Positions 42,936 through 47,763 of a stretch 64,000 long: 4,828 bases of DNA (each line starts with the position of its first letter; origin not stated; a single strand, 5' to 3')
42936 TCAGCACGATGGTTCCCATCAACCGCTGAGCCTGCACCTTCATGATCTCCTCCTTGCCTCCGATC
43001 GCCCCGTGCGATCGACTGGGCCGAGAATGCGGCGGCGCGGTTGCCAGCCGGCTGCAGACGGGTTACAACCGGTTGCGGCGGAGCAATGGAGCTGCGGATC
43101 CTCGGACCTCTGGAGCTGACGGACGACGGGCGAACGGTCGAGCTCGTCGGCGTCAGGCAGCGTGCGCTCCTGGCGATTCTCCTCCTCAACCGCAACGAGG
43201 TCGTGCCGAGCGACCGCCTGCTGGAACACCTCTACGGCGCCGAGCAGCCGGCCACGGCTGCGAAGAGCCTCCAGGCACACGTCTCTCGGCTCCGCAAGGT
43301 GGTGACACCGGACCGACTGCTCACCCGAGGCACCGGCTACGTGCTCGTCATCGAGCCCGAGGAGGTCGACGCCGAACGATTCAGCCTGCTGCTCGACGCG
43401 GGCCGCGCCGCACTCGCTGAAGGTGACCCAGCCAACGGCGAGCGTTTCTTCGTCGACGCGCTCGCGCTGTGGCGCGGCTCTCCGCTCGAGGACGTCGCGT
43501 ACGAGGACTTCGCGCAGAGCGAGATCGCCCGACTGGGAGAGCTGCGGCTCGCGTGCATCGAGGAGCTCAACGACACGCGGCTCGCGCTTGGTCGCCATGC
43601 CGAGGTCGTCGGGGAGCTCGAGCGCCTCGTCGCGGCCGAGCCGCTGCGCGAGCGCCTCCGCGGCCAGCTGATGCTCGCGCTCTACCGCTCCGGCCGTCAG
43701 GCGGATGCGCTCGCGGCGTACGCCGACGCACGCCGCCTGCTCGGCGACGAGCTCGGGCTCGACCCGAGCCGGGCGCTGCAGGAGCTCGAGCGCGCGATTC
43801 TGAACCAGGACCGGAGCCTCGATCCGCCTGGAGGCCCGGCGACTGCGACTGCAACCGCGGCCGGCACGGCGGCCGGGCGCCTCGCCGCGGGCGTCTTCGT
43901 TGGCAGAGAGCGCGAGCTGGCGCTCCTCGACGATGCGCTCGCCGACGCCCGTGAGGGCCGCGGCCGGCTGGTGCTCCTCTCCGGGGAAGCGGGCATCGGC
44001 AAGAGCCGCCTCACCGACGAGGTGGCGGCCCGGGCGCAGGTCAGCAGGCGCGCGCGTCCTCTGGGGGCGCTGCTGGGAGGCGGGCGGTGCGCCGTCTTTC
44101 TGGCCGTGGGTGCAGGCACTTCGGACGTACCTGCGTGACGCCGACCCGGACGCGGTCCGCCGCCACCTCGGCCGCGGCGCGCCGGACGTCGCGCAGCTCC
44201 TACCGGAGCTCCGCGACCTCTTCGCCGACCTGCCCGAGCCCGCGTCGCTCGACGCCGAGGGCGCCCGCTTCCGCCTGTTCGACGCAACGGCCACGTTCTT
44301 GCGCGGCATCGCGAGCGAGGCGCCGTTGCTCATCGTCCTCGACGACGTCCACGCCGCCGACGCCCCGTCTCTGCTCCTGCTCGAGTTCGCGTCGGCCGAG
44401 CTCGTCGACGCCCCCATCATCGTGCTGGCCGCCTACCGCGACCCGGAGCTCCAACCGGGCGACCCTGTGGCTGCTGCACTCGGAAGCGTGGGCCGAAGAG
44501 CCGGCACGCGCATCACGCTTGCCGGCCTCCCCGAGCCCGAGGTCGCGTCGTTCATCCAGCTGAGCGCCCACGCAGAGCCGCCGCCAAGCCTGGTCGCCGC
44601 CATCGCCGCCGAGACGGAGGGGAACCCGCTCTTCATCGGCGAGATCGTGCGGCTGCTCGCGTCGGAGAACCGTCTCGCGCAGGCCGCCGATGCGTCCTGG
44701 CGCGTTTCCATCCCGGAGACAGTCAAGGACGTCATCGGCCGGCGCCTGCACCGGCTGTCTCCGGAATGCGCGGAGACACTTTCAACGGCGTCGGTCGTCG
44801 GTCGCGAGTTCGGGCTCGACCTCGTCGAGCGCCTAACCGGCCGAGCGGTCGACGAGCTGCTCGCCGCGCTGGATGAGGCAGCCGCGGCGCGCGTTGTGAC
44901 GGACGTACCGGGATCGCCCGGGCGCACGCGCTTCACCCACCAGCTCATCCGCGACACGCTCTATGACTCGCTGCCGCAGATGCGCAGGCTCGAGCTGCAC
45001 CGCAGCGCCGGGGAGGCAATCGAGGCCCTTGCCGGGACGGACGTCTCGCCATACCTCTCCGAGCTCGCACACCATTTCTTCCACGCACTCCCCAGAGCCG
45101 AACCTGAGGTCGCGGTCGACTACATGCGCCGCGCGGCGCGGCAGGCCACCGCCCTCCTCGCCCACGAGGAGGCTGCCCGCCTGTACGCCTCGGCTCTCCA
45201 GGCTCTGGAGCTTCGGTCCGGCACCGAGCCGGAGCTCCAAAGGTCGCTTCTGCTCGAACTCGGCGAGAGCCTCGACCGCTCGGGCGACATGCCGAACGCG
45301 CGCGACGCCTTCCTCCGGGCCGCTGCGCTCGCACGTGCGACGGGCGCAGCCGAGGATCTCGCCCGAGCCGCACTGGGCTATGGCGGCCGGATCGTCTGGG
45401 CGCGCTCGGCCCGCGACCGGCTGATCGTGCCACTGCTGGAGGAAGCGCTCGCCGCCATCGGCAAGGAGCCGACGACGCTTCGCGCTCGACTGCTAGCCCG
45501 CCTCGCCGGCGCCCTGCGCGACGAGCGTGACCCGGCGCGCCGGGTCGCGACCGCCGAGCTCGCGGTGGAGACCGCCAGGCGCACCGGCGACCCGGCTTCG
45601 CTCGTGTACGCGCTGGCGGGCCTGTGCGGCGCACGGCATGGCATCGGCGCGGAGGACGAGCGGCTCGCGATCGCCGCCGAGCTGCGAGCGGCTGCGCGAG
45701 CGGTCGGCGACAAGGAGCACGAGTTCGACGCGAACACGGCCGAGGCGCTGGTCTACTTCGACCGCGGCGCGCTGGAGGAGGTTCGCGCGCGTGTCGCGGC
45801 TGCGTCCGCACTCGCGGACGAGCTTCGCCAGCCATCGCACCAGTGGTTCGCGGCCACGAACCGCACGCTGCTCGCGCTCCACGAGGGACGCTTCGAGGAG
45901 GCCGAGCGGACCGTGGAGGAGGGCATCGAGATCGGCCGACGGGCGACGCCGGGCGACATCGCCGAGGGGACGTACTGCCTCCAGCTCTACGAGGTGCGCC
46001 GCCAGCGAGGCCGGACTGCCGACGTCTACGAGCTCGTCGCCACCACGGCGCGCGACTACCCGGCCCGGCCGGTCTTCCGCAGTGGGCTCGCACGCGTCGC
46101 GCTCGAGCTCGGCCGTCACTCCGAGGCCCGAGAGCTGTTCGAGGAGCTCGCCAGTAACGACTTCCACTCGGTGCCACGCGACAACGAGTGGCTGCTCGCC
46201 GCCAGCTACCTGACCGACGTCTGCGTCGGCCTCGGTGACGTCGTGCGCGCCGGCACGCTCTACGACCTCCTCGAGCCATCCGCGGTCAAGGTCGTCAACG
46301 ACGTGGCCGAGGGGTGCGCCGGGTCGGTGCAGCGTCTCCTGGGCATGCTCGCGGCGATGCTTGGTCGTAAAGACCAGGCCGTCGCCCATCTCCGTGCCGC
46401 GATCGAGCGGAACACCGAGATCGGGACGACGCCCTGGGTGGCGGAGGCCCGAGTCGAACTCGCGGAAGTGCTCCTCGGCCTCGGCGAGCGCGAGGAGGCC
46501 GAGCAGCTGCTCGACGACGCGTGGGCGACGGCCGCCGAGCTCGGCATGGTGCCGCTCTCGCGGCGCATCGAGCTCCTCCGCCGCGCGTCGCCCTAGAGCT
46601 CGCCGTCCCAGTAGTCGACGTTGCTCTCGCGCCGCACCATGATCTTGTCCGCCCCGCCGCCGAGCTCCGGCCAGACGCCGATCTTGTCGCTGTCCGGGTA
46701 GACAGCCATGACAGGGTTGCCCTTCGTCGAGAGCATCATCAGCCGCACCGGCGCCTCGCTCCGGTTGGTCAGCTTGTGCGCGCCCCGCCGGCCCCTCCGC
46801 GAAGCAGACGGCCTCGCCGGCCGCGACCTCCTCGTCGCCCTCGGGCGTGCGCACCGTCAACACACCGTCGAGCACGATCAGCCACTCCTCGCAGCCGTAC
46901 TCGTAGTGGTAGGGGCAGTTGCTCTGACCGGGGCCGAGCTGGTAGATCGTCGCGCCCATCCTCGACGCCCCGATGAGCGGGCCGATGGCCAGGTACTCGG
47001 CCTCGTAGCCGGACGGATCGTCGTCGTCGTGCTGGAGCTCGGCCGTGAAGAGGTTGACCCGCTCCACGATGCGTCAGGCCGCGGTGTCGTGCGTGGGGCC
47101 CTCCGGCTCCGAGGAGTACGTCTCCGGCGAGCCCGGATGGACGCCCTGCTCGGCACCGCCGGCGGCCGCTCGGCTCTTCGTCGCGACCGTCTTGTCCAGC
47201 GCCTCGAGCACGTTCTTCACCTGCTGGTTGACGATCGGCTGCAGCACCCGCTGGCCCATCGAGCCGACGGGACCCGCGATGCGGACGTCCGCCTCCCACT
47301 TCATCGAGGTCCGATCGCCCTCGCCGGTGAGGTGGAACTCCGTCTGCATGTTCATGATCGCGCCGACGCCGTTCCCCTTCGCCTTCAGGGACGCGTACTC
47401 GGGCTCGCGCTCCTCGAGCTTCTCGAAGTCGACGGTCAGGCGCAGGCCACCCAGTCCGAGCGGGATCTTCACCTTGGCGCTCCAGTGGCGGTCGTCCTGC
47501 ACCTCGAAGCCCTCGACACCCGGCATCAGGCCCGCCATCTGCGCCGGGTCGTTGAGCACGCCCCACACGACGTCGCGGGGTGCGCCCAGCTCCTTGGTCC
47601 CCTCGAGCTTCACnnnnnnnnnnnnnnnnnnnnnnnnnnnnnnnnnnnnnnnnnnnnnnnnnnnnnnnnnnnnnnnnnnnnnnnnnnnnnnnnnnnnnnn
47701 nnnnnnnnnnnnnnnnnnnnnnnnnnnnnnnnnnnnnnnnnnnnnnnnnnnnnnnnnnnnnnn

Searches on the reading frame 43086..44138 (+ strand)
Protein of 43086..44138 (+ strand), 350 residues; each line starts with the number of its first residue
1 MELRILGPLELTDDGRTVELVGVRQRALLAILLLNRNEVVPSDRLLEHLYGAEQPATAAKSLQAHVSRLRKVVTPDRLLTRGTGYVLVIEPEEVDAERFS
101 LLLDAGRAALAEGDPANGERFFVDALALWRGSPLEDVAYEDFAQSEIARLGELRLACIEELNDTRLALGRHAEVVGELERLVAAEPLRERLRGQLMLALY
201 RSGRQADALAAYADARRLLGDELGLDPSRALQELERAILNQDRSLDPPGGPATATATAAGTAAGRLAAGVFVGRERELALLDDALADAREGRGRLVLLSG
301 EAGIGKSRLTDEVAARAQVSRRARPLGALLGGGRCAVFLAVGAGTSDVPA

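Call 11: search_protein_families(library=pfam, proteins=[window:43086-44138:+])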
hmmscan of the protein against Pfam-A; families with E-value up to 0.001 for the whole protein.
window:43086-44138:+ (350 aa): 3 families
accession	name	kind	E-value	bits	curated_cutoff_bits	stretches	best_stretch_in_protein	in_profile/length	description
PF03704.23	BTAD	-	8e-46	156.5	22.1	1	94-239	1-146/146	Bacterial transcriptional activator domain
PF13191.12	AAA_16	-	8.4e-13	49.6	32.6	1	271-320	2-51/167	AAA ATPase domain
PF00486.34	Trans_reg_C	-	4.9e-10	39.8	26.2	1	23-87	8-77/77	Transcriptional regulatory protein, C terminal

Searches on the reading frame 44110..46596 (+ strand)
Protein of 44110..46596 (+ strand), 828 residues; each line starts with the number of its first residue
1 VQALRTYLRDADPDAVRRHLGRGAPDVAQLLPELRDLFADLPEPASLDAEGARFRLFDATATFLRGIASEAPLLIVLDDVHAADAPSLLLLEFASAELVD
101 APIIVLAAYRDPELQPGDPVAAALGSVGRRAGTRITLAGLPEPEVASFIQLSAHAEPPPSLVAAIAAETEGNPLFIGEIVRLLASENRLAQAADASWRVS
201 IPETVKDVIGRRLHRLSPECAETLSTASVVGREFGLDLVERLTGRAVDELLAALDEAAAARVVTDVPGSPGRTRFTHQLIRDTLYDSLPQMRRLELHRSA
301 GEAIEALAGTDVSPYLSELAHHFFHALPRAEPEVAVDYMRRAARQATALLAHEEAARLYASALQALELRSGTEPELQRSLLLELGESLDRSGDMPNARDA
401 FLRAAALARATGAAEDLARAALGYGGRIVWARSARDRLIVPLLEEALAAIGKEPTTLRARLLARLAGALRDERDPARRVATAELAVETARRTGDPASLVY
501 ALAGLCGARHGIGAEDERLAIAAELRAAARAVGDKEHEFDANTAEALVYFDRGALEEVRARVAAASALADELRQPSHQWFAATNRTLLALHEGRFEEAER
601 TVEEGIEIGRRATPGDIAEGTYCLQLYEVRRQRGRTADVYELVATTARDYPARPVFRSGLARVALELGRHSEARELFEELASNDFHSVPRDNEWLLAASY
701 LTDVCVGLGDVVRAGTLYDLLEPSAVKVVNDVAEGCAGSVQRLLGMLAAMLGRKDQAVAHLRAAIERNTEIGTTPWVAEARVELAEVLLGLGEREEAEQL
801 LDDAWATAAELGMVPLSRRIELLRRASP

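Call 11: search_protein_families(library=pfam, proteins=[window:44110-46596:+])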
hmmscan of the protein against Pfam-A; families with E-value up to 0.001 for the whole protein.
window:44110-46596:+ (828 aa): 10 families
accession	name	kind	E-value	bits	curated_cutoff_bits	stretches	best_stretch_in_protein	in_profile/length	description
PF13424.12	TPR_12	-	9.1e-11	42.2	30.1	1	740-804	5-71/77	Tetratricopeptide repeat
PF14559.12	TPR_19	-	3.3e-09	37.4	25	2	752-808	5-55/68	Tetratricopeptide repeat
PF07719.23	TPR_2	-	2.7e-08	33.8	27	0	742-768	5-31/34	Tetratricopeptide repeat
PF13181.12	TPR_8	-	3.9e-08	33.3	25.7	0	744-768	7-31/34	Tetratricopeptide repeat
PF13174.12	TPR_6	-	3.7e-06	27.7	26.3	0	744-767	6-29/33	Tetratricopeptide repeat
PF00515.34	TPR_1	-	6.7e-06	26.2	27.8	0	744-768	7-31/34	Tetratricopeptide repeat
PF17874.7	TPR_MalT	-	3.1e-05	23.9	45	0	538-683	115-269/336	MalT-like TPR region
PF13191.12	AAA_16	-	3.9e-05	24.7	32.6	1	26-103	86-164/167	AAA ATPase domain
PF07721.20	TPR_4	-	9.5e-05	23.1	27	0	654-679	1-26/26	Tetratricopeptide repeat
PF13432.12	TPR_16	-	0.00025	21.8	32.7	0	744-804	3-57/65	Tetratricopeptide repeat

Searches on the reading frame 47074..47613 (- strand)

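Call 11: search_protein_families(library=pfam, proteins=[window:47074-47613:-])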
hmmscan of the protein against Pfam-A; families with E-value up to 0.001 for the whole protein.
window:47074-47613:- (179 aa): 3 families
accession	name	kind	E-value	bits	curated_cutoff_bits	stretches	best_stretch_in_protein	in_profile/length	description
PF06240.19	COXG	-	5.1e-21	75.3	22.2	1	5-143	1-139/140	Carbon monoxide dehydrogenase subunit G (CoxG)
PF10604.15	Polyketide_cyc2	-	1.8e-09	38.5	27.4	1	2-143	3-141/142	Polyketide cyclase / dehydrase and lipid transport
PF03364.25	Polyketide_cyc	-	1e-05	26.2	23.4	1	10-136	2-122/126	Polyketide cyclase / dehydrase and lipid transport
